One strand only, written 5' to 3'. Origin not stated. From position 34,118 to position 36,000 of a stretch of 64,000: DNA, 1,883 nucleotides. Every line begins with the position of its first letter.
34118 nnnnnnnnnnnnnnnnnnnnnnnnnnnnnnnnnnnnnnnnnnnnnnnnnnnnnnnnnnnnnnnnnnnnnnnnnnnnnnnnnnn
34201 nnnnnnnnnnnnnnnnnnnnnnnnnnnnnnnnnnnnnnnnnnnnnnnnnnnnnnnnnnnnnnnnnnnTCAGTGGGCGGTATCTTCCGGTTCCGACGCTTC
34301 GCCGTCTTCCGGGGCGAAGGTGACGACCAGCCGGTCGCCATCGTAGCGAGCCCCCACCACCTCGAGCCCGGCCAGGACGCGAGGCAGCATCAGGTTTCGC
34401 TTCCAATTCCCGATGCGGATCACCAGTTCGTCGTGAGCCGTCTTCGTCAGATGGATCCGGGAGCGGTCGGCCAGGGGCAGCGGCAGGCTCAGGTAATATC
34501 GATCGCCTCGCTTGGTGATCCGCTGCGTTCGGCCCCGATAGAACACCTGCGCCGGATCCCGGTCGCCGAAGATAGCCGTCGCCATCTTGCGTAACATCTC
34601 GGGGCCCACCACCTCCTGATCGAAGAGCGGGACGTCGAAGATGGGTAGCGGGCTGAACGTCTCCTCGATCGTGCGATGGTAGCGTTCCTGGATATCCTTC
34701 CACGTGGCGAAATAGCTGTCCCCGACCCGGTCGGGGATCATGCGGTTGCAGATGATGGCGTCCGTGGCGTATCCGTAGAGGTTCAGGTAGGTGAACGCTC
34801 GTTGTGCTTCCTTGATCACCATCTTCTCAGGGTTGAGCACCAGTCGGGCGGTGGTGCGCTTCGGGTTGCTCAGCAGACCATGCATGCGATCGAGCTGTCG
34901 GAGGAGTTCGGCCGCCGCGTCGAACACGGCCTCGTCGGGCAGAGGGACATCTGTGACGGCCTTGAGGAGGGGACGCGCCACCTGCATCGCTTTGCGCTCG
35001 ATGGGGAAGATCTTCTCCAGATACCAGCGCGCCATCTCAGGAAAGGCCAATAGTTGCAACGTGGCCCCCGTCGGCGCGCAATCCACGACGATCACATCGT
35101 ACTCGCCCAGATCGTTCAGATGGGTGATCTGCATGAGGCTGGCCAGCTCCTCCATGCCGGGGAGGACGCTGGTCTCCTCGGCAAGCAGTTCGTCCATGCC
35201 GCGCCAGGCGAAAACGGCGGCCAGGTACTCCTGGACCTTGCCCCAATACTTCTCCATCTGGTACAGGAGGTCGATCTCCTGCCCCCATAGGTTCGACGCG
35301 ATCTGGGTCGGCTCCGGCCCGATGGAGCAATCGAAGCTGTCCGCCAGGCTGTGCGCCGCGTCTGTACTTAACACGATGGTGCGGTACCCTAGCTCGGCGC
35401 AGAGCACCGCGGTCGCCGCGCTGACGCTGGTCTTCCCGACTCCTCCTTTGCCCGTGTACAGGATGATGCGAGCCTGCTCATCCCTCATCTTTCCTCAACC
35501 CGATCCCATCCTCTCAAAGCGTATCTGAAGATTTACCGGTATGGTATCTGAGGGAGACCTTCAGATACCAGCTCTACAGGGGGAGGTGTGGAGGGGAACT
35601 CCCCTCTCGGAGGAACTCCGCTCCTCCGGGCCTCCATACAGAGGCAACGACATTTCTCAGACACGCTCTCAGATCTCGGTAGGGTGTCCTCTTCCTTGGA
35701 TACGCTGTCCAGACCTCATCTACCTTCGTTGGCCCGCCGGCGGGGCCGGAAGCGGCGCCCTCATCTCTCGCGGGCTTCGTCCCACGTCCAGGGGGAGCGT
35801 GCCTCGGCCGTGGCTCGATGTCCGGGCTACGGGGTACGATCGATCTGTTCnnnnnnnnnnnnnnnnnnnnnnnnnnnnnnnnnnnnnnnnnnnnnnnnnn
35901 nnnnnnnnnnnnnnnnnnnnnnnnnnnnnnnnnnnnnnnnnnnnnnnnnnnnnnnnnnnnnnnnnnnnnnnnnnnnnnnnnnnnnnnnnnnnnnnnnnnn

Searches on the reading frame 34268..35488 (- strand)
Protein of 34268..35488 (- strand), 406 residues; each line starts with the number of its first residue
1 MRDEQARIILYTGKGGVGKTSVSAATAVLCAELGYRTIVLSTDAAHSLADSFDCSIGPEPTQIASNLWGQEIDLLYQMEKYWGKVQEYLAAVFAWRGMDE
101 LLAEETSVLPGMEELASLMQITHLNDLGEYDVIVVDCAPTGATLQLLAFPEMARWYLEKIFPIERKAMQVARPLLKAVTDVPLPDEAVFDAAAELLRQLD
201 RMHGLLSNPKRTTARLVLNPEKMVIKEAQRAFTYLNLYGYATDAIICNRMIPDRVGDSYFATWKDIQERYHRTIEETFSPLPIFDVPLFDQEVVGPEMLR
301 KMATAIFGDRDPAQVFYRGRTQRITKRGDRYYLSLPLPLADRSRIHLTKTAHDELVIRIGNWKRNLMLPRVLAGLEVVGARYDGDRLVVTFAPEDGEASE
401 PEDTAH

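Call 32: find_encoding_contigs(protein=window:34268-35488:-, flank=3000, max_places=6)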
Protein window:34268-35488:- (406 aa): no gene with exactly this product is on record in the collection.

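Call 33: find_homologous_proteins(query=window:34271-35488:-, max_evalue=1e-50)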
Query window:34271-35488:- (406 aa): 8000 proteins with E <= 1e-50 among 8000 candidates; the best 120 are listed.
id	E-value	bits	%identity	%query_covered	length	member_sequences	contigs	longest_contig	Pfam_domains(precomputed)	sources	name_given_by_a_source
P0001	3.9e-272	920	100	100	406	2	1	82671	PF10609.16,PF01656.30,PF13614.13,PF17886.8,PF02374.22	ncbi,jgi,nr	ncbi:MAG: ArsA family ATPase [Chloroflexi bacterium]|nr:ArsA family ATPase [Chloroflexota bacterium]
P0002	6.2e-229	778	83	99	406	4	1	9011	PF01656.30,PF13614.13,PF17886.8,PF02374.22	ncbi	-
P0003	6.6e-229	778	83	99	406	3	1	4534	PF01656.30,PF13614.13,PF17886.8,PF02374.22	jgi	-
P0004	2.6e-228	776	83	99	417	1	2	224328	PF10609.16,PF01656.30,PF13614.13,PF17886.8,PF02374.22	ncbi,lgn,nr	ncbi:MAG: TRC40/GET3/ArsA family transport-energizing ATPase [Anaerolineae bacterium]|nr:TRC40/GET3/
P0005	4.4e-227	772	82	100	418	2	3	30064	PF10609.16,PF01656.30,PF13614.13,PF17886.8,PF02374.22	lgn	-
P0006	1.3e-226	770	82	100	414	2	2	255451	PF10609.16,PF01656.30,PF13614.13,PF17886.8,PF02374.22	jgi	jgi:arsenite-transporting ATPase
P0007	2.1e-226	770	82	100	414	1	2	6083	PF10609.16,PF01656.30,PF13614.13,PF17886.8,PF02374.22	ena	-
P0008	2.0e-225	766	82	98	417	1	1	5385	PF10609.16,PF01656.30,PF13614.13,PF17886.8,PF02374.22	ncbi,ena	-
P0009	1.6e-224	763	81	100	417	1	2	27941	PF10609.16,PF01656.30,PF13614.13,PF17886.8,PF02374.22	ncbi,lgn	-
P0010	4.7e-224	762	82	100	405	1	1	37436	PF10609.16,PF01656.30,PF13614.13,PF17886.8,PF02374.22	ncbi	-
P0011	3.4e-222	756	81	100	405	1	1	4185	PF01656.30,PF13614.13,PF17886.8,PF02374.22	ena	-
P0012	3.1e-216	736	81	98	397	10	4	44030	PF13614.13,PF17886.8,PF02374.22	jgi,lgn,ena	jgi:arsenite-transporting ATPase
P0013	3.4e-212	723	78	98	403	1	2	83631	PF01656.30,PF13614.13,PF17886.8,PF02374.22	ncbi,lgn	ncbi:MAG: ArsA family ATPase [Anaerolineae bacterium]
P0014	5.1e-209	712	79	97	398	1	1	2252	PF10609.16,PF13614.13,PF17886.8,PF02374.22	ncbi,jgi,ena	jgi:arsenite-transporting ATPase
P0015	3.0e-186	637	71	95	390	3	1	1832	PF13614.13,PF17886.8,PF02374.22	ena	-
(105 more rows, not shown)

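Call 34: find_encoding_contigs(protein=P0004, flank=3500, max_places=3)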
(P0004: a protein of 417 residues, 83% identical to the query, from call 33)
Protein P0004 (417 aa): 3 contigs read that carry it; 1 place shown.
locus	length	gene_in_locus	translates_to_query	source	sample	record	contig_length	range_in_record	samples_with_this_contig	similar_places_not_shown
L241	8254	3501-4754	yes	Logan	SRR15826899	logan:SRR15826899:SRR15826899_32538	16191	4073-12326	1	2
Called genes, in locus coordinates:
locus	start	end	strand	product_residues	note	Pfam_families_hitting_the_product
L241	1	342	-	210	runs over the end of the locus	PF01871:AMMECR1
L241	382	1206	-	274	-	PF01875:Memo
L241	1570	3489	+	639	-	PF03065:Glyco_hydro_57, PF09210:BE_C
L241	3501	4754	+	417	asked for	PF01656:CbiA (weak), PF02374:ArsA_ATPase, PF10609:ParA (faint), PF13614:AAA_31 (weak), PF17886:ArsA_HSP20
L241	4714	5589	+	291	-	PF08241:Methyltransf_11, PF13649:Methyltransf_25 (weak)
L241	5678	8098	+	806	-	PF02366:PMT, PF13231:PMT_2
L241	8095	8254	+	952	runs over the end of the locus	PF15711:ILEI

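Call 35: find_encoding_contigs(protein=P0006, flank=3500, max_places=3)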
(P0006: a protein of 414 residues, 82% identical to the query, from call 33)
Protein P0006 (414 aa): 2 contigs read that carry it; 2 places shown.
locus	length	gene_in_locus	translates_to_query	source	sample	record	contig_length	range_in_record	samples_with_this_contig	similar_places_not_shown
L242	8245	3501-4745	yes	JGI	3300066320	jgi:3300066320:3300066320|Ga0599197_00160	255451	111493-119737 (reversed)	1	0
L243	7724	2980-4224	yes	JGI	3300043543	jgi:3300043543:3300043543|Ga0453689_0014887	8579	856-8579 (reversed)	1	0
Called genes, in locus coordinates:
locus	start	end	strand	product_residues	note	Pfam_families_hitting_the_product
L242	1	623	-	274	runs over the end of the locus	PF01875:Memo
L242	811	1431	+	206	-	-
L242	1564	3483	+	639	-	PF03065:Glyco_hydro_57, PF09210:BE_C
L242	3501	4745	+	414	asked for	PF01656:CbiA (weak), PF02374:ArsA_ATPase, PF10609:ParA (faint), PF13614:AAA_31 (weak), PF17886:ArsA_HSP20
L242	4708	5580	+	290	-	PF08241:Methyltransf_11, PF13649:Methyltransf_25 (weak)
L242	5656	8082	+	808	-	PF13231:PMT_2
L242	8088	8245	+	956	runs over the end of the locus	PF15711:ILEI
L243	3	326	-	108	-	?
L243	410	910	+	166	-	-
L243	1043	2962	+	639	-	PF03065:Glyco_hydro_57, PF09210:BE_C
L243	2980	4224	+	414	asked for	PF01656:CbiA (weak), PF02374:ArsA_ATPase, PF10609:ParA (faint), PF13614:AAA_31 (weak), PF17886:ArsA_HSP20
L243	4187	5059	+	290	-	PF08241:Methyltransf_11, PF13649:Methyltransf_25 (weak)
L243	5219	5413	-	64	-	-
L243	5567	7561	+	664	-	-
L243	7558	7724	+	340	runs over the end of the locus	?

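Call 36: find_encoding_contigs(protein=P0001, flank=10000, max_places=3)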
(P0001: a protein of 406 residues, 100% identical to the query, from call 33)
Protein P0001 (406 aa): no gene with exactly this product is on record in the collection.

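Call 38: find_encoding_contigs(protein=P0002, flank=3000, max_places=3)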
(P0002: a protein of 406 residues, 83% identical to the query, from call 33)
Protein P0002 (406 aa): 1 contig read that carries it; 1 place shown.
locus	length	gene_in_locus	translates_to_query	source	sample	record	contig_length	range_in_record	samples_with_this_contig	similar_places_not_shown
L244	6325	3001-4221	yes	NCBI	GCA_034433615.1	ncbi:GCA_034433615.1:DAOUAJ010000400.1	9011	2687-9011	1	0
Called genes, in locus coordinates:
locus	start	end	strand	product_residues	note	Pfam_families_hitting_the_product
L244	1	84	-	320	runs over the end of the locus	PF00294:PfkB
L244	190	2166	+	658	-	PF03065:Glyco_hydro_57, PF09210:BE_C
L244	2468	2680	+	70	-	-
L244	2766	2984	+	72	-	PF10049:DUF2283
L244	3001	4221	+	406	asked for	PF01656:CbiA (faint), PF02374:ArsA_ATPase, PF13614:AAA_31 (weak), PF17886:ArsA_HSP20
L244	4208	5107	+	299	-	PF08241:Methyltransf_11, PF13649:Methyltransf_25 (weak)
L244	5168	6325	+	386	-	?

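Call 39: find_encoding_contigs(protein=P0010, flank=3000, max_places=3)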
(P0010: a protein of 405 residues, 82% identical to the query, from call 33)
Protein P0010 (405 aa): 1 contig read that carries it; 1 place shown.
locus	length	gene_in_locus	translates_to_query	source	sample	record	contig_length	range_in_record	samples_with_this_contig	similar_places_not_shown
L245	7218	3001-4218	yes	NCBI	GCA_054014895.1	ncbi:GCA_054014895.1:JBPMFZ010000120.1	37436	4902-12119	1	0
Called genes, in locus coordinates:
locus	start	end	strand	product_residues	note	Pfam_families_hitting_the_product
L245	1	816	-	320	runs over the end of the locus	PF00294:PfkB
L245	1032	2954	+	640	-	PF03065:Glyco_hydro_57, PF09210:BE_C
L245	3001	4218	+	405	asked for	PF01656:CbiA (weak), PF02374:ArsA_ATPase, PF10609:ParA (faint), PF13614:AAA_31, PF17886:ArsA_HSP20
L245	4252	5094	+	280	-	PF08241:Methyltransf_11, PF13649:Methyltransf_25 (weak)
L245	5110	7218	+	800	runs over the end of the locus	PF02366:PMT, PF13231:PMT_2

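Call 69: list_cluster_members(proteins=[P0001, P0121])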
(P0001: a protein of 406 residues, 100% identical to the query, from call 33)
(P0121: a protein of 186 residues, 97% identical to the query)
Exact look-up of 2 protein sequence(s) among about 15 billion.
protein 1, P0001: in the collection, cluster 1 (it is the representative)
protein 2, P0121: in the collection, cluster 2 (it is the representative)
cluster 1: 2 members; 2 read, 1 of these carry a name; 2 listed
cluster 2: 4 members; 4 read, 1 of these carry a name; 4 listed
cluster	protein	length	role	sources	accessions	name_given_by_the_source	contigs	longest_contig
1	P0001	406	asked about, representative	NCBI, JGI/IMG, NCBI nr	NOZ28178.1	MAG: ArsA family ATPase [Chloroflexi bacterium] | ArsA family ATPase [Chloroflexota bacterium]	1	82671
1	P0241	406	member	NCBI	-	-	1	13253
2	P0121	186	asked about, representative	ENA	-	-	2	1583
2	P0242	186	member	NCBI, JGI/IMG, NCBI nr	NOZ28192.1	MAG: TlpA family protein disulfide reductase [Chloroflexi bacterium] | TlpA family protein disulfide reductase [Chloroflexota bacterium]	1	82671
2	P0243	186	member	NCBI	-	-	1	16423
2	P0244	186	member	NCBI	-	-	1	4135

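Call 70: find_encoding_contigs(protein=P0241, flank=3000, max_places=3)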
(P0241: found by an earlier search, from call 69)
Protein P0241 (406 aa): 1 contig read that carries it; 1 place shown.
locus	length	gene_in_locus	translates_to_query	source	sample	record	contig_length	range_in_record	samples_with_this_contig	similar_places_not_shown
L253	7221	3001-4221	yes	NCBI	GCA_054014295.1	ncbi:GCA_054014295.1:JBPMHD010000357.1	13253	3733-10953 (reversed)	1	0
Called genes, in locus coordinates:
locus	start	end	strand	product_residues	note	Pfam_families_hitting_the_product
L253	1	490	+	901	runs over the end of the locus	PF00330:Aconitase, PF00694:Aconitase_C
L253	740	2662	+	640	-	PF03065:Glyco_hydro_57, PF09210:BE_C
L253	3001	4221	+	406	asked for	PF01656:CbiA (weak), PF02374:ArsA_ATPase, PF10609:ParA (faint), PF13614:AAA_31 (weak), PF17886:ArsA_HSP20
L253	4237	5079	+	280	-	PF08241:Methyltransf_11 (weak), PF13649:Methyltransf_25 (faint)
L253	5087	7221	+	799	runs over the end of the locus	PF02366:PMT (weak), PF13231:PMT_2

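Call 71: find_encoding_contigs(protein=P0243, flank=2000, max_places=3)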
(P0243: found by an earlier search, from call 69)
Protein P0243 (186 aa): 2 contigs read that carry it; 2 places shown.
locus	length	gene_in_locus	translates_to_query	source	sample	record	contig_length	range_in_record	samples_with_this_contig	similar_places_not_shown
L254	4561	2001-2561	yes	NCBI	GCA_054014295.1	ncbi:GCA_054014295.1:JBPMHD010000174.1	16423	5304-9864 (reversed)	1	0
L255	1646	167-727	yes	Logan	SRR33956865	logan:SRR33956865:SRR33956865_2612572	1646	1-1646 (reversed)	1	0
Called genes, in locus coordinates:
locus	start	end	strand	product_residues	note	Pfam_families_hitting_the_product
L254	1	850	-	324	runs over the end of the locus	PF03446:NAD_binding_2, PF03807:F420_oxidored, PF02153:PDH_N, PF20463:PDH_C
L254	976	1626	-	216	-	PF02163:Peptidase_M50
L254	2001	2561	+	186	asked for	PF08534:Redoxin, PF00578:AhpC-TSA, PF00085:Thioredoxin, PF13098:Thioredoxin_2 (weak), PF13905:Thioredoxin_8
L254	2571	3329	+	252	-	PF01790:LGT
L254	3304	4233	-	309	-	PF01156:IU_nuc_hydro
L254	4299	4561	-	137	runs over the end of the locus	PF01219:DAGK_prokar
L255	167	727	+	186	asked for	PF08534:Redoxin, PF00578:AhpC-TSA, PF00085:Thioredoxin, PF13098:Thioredoxin_2 (weak), PF13905:Thioredoxin_8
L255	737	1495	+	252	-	PF01790:LGT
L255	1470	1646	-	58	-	?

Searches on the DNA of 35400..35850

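Call 60: search_rna_families(source=window, start=35400, end=35850, threshold=evalue, max_evalue=1)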
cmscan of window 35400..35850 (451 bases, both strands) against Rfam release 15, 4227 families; matches with E-value up to 1: 0.
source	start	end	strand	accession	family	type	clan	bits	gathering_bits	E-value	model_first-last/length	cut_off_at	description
